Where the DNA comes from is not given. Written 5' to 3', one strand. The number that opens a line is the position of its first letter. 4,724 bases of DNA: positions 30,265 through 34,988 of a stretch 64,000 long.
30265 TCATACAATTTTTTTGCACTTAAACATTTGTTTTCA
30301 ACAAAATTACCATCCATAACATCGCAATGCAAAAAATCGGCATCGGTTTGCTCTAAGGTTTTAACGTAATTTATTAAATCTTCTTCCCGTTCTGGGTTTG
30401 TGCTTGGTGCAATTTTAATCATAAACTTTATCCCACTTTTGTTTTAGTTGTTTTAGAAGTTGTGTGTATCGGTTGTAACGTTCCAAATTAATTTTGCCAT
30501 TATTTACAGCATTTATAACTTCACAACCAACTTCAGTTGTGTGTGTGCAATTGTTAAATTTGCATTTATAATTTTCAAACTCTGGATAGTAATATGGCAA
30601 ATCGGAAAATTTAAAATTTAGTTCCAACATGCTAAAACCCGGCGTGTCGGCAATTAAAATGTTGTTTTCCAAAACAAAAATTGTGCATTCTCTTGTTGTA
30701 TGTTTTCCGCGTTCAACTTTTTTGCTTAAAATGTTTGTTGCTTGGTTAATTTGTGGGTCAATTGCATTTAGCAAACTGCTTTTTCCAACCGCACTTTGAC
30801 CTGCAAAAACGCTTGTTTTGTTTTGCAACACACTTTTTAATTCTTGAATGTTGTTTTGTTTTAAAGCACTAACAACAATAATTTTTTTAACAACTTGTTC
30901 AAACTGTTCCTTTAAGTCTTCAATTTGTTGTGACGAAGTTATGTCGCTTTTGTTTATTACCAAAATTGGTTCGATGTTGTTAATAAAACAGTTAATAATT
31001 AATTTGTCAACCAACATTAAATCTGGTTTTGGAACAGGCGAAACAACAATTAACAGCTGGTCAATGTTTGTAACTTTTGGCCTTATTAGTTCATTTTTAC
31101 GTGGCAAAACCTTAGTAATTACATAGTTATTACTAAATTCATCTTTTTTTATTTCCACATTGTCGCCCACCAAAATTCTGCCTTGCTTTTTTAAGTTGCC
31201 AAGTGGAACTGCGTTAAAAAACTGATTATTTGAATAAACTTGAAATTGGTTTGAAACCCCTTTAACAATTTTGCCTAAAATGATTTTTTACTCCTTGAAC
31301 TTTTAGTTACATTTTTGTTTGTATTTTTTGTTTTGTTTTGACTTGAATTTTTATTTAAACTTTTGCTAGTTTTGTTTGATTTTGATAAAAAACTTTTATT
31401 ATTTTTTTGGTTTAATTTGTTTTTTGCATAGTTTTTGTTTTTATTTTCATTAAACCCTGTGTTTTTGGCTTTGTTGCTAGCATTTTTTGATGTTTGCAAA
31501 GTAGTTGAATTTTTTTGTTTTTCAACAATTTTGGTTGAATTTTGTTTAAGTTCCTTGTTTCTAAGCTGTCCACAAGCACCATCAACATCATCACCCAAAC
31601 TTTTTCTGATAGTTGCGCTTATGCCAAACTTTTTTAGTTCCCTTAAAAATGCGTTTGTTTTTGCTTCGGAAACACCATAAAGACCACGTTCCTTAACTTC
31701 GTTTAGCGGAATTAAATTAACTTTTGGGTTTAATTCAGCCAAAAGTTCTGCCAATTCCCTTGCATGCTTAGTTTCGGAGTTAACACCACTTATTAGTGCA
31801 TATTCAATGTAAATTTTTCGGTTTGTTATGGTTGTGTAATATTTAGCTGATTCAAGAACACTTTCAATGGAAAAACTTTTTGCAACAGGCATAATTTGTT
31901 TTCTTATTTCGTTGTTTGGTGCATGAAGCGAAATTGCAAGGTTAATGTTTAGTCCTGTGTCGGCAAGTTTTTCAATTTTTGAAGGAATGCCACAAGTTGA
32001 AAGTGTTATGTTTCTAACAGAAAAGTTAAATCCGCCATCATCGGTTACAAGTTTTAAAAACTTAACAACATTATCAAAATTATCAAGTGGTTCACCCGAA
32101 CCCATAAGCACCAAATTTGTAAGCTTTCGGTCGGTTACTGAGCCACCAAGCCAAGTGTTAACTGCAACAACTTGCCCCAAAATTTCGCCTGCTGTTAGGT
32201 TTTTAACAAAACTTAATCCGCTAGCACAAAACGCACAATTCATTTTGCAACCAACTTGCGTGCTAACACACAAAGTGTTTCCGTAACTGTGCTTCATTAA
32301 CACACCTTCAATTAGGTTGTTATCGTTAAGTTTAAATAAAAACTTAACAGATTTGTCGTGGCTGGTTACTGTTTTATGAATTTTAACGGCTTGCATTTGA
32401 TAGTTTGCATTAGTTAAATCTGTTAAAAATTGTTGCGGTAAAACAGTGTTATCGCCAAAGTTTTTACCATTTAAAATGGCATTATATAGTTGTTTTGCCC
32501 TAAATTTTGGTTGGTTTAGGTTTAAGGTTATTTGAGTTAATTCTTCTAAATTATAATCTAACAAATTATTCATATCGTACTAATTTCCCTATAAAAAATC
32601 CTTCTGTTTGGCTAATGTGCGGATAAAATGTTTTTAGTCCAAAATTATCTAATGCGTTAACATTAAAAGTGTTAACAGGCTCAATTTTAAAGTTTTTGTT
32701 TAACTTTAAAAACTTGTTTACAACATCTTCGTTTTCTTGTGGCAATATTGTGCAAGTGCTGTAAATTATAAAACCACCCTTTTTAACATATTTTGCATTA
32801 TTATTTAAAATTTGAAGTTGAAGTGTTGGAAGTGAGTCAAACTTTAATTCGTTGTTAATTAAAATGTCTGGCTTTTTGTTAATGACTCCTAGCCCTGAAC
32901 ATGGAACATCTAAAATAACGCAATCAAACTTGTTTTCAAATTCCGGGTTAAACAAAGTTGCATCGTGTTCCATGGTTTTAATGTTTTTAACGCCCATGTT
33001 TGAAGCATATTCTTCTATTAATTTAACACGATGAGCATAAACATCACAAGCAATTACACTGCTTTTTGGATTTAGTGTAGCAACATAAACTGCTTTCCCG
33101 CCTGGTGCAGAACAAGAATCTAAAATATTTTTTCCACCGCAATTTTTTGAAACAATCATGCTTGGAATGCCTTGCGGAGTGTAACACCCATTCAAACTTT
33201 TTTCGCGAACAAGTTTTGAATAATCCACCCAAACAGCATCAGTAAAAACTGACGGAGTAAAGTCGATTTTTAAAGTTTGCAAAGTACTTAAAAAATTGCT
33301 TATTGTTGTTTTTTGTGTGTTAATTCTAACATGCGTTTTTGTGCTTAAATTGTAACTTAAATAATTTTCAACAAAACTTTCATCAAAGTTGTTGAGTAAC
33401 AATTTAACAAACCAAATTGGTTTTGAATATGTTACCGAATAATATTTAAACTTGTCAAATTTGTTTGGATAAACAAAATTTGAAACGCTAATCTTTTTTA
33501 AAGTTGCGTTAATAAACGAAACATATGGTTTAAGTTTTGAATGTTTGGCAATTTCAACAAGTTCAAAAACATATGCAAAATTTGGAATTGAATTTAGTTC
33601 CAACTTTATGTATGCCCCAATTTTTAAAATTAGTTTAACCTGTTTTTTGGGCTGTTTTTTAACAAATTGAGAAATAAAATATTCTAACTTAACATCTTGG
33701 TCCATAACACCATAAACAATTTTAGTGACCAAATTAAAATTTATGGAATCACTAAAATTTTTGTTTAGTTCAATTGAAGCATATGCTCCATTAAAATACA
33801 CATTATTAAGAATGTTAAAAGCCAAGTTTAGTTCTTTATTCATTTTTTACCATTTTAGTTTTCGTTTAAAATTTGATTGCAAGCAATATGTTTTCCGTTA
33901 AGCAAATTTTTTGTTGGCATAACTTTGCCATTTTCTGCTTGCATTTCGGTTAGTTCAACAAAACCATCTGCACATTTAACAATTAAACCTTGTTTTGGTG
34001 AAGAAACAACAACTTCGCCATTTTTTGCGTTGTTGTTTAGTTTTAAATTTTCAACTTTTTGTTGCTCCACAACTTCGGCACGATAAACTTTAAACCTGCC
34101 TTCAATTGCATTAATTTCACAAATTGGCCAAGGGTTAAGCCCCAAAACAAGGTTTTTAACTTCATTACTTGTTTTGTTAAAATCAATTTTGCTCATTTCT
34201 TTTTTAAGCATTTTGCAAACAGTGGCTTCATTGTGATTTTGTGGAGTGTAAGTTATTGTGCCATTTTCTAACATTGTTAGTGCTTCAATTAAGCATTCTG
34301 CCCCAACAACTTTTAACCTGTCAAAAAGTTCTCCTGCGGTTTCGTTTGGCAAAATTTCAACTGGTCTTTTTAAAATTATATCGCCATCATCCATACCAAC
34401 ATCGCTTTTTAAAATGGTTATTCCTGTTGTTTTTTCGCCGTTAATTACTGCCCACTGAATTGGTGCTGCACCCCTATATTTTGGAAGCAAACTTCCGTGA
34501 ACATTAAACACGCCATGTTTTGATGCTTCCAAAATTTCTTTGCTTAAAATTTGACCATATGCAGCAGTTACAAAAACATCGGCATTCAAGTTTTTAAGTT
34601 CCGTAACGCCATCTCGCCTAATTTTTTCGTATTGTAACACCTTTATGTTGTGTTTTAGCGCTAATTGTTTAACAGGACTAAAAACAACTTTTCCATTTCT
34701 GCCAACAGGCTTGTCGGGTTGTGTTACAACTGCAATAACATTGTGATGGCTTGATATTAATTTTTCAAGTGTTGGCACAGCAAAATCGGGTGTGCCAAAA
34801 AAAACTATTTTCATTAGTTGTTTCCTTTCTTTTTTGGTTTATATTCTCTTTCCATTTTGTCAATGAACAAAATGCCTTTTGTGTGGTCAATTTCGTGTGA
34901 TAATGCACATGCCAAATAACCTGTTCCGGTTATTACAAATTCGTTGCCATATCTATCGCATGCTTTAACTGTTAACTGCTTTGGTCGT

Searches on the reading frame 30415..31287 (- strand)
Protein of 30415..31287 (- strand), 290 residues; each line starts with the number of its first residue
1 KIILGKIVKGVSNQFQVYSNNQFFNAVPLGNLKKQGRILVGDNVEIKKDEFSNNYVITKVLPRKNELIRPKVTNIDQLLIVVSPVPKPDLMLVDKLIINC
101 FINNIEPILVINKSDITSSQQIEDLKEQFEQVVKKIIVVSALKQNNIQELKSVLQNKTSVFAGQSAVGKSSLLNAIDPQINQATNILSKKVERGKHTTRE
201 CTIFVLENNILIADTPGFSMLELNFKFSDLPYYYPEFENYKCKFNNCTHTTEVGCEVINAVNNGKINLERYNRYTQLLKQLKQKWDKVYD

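Call 90: search_protein_families(library=pfam, proteins=[window:30415-31287:-])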
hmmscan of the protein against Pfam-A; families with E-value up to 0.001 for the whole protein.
window:30415-31287:- (290 aa): 5 families
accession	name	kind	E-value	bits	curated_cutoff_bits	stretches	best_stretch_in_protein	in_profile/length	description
PF03193.22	RsgA_GTPase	-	4.4e-49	167.1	30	1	60-223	1-173/174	RsgA GTPase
PF01926.29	MMR_HSR1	-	5.5e-08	33.4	21.9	1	160-230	3-57/113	50S ribosome-binding GTPase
PF16745.11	RsgA_N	-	8.2e-07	29.1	27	1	5-53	2-51/54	RsgA N-terminal domain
PF02421.24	FeoB_N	-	1.3e-05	25.2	27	0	159-221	3-60/156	Ferrous iron transport protein B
PF16897.10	MMR_HSR1_Xtn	-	0.00021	21.6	35.2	1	105-153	56-99/106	C-terminal region of MMR_HSR1 domain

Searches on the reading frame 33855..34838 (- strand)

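Call 90: search_protein_families(library=pfam, proteins=[window:33855-34838:-])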
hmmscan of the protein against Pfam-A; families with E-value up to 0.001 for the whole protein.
window:33855-34838:- (327 aa): 2 families
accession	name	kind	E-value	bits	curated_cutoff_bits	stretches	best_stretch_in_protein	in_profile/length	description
PF00551.24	Formyl_trans_N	-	1.9e-44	152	26.1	1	9-187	1-181/181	Formyl transferase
PF02911.23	Formyl_trans_C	-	1.9e-21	76.6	21.1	1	211-316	2-99/100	Formyl transferase, C-terminal domain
